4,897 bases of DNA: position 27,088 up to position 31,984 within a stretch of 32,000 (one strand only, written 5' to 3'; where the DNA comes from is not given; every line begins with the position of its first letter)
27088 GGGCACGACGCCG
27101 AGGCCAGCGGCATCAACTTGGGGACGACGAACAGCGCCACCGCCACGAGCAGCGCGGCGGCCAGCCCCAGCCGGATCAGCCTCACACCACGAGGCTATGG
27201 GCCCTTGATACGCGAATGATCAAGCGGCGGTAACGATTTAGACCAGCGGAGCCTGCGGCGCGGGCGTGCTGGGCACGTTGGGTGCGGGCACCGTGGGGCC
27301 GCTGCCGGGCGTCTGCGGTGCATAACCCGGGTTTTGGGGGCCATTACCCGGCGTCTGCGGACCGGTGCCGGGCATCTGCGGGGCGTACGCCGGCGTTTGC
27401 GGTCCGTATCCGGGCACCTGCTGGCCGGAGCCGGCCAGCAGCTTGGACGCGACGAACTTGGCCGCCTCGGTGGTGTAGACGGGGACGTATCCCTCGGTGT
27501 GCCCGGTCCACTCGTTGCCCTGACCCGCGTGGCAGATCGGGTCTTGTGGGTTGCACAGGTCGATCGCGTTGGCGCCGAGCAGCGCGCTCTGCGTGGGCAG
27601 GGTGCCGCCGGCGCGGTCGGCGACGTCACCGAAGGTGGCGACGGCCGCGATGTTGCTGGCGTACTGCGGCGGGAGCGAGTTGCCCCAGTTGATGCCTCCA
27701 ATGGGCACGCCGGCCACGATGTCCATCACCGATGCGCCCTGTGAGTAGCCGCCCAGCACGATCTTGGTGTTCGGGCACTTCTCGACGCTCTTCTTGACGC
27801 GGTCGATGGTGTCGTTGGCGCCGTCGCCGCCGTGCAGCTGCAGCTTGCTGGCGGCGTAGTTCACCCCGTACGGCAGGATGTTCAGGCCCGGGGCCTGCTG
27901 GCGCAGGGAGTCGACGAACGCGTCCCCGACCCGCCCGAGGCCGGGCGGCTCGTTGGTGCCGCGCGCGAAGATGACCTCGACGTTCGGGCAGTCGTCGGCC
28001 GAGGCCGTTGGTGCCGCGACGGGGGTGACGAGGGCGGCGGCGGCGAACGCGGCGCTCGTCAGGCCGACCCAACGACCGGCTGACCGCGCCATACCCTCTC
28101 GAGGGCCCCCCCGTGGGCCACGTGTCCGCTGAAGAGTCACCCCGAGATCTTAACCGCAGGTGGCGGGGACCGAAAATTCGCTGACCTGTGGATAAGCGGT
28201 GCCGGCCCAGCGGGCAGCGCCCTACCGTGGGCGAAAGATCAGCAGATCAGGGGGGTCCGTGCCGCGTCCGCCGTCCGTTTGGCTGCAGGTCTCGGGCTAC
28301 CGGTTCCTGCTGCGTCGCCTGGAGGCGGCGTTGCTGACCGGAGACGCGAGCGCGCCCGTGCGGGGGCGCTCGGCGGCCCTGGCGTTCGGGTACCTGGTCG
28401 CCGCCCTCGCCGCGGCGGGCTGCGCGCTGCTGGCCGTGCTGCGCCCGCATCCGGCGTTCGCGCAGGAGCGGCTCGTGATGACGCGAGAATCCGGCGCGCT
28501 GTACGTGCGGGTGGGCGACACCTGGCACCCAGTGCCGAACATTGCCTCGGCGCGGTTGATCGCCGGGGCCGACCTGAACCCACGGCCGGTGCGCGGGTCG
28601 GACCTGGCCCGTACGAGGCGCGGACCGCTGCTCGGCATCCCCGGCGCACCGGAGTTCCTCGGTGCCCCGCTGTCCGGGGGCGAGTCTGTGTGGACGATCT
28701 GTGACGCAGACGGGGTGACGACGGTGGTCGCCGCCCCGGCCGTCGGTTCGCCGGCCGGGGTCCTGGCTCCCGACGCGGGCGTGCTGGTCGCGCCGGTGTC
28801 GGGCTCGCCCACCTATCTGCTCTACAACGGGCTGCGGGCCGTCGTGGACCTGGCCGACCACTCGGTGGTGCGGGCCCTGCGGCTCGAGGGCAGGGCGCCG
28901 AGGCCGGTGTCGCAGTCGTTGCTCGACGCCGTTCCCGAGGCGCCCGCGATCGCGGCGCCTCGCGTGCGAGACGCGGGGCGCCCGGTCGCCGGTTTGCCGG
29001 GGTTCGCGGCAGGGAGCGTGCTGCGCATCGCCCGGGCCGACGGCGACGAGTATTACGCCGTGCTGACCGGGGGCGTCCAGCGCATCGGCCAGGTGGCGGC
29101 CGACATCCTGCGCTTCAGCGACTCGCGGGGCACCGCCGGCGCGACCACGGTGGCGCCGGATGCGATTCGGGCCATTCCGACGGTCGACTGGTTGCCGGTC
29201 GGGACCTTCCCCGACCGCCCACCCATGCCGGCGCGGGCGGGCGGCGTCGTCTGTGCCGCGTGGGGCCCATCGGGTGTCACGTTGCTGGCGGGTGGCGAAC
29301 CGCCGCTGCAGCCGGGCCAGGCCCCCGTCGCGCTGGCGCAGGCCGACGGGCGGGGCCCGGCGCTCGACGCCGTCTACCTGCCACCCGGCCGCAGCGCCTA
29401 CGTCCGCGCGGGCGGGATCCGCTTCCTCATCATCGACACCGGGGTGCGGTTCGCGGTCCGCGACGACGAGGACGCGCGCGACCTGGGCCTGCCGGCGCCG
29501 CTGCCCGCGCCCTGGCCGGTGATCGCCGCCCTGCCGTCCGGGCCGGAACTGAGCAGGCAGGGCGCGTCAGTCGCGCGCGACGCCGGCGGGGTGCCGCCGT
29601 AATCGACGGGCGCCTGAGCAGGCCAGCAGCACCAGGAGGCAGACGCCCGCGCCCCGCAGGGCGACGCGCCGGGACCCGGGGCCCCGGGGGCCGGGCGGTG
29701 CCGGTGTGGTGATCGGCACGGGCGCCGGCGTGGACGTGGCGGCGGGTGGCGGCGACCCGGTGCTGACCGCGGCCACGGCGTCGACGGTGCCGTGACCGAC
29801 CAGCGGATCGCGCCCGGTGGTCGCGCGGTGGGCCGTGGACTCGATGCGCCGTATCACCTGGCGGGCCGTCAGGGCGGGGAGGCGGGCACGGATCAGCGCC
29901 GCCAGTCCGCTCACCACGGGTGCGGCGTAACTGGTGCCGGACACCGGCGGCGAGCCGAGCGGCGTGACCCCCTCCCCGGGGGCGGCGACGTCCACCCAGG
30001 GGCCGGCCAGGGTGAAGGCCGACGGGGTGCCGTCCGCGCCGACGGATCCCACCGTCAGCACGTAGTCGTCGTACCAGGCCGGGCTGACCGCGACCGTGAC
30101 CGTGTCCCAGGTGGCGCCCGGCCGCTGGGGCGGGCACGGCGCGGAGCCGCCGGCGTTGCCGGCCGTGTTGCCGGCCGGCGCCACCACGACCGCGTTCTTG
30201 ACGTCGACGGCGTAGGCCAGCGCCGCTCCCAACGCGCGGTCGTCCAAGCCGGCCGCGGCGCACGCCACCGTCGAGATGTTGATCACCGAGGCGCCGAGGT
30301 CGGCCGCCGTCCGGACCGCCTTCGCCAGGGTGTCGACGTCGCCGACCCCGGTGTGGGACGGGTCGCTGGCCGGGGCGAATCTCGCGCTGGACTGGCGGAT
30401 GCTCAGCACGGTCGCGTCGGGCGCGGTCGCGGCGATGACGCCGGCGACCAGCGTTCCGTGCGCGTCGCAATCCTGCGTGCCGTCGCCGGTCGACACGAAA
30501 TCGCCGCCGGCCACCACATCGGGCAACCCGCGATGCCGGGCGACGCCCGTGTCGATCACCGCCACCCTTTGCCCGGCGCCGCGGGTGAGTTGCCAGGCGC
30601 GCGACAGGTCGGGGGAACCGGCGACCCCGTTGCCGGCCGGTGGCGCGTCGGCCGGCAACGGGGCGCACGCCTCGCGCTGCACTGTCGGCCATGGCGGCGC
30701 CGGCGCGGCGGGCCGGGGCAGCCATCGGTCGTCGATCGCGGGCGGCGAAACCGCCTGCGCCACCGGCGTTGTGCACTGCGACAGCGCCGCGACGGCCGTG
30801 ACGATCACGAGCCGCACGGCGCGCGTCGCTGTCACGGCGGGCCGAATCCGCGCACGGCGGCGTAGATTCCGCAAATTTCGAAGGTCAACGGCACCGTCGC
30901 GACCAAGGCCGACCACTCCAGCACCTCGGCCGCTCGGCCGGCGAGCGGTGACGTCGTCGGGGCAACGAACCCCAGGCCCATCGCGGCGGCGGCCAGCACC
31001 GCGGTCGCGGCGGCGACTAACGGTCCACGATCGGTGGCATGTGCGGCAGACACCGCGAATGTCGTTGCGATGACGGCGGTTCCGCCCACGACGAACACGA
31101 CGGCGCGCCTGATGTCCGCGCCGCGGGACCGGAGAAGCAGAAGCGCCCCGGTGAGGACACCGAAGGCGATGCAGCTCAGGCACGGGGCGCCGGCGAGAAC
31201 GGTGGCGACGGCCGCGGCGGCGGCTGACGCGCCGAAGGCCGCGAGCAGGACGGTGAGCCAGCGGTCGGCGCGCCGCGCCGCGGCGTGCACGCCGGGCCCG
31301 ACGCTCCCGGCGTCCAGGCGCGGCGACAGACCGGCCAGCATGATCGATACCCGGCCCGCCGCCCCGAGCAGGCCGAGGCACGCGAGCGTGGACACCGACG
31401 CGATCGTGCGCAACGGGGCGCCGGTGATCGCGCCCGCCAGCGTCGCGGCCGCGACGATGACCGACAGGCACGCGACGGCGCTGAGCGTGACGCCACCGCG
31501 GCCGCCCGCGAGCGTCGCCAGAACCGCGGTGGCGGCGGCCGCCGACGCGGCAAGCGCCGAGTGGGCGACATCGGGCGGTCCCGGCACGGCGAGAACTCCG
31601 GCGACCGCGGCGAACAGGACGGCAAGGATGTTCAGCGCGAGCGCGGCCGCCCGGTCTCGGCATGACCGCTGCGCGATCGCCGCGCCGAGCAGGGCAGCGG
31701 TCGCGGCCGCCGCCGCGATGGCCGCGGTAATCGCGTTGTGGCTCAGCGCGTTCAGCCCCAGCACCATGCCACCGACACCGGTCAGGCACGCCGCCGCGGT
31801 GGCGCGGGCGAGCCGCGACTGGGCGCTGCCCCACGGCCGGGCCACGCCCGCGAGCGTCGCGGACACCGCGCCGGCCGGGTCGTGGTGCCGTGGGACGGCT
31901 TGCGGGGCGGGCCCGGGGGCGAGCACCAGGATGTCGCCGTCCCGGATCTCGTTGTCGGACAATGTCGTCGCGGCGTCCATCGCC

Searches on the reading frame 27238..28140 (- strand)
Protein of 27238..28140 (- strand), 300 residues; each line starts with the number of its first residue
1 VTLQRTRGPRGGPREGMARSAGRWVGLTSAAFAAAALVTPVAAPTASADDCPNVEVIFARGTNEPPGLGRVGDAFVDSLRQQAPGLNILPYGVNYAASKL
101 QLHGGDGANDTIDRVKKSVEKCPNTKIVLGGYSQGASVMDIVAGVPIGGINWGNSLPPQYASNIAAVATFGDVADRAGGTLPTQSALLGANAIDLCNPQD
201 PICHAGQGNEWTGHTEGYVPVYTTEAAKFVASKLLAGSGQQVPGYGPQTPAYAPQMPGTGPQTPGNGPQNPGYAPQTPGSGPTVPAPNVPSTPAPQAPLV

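Call 81: search_protein_families(library=pfam, proteins=[window:27238-28140:-], max_evalue=0.00001)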
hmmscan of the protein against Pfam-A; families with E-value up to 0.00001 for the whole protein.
window:27238-28140:- (300 aa): 1 family
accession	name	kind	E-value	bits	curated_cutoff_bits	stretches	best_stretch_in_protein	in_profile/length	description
PF01083.28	Cutinase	-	5.6e-45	153.8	25.9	1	51-234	2-173/173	Cutinase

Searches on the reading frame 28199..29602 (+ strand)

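Call 81: search_protein_families(library=pfam, proteins=[window:28199-29602:+], max_evalue=0.00001)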
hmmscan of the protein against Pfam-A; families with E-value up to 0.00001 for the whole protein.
window:28199-29602:+ (467 aa): 1 family
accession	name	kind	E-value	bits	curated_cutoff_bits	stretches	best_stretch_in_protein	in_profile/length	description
PF05108.18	T7SS_ESX1_EccB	-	4.2e-133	444.9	27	1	26-462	4-471/474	Type VII secretion system ESX-1, transport TM domain B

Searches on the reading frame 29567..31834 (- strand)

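Call 81: search_protein_families(library=pfam, proteins=[window:29567-31834:-], max_evalue=0.00001)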
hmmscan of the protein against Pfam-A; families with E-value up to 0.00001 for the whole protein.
window:29567-31834:- (755 aa): 1 family
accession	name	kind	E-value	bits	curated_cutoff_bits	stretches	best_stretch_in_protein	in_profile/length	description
PF00082.27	Peptidase_S8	-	9.9e-25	87.9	21.8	1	419-682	1-288/288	Subtilase family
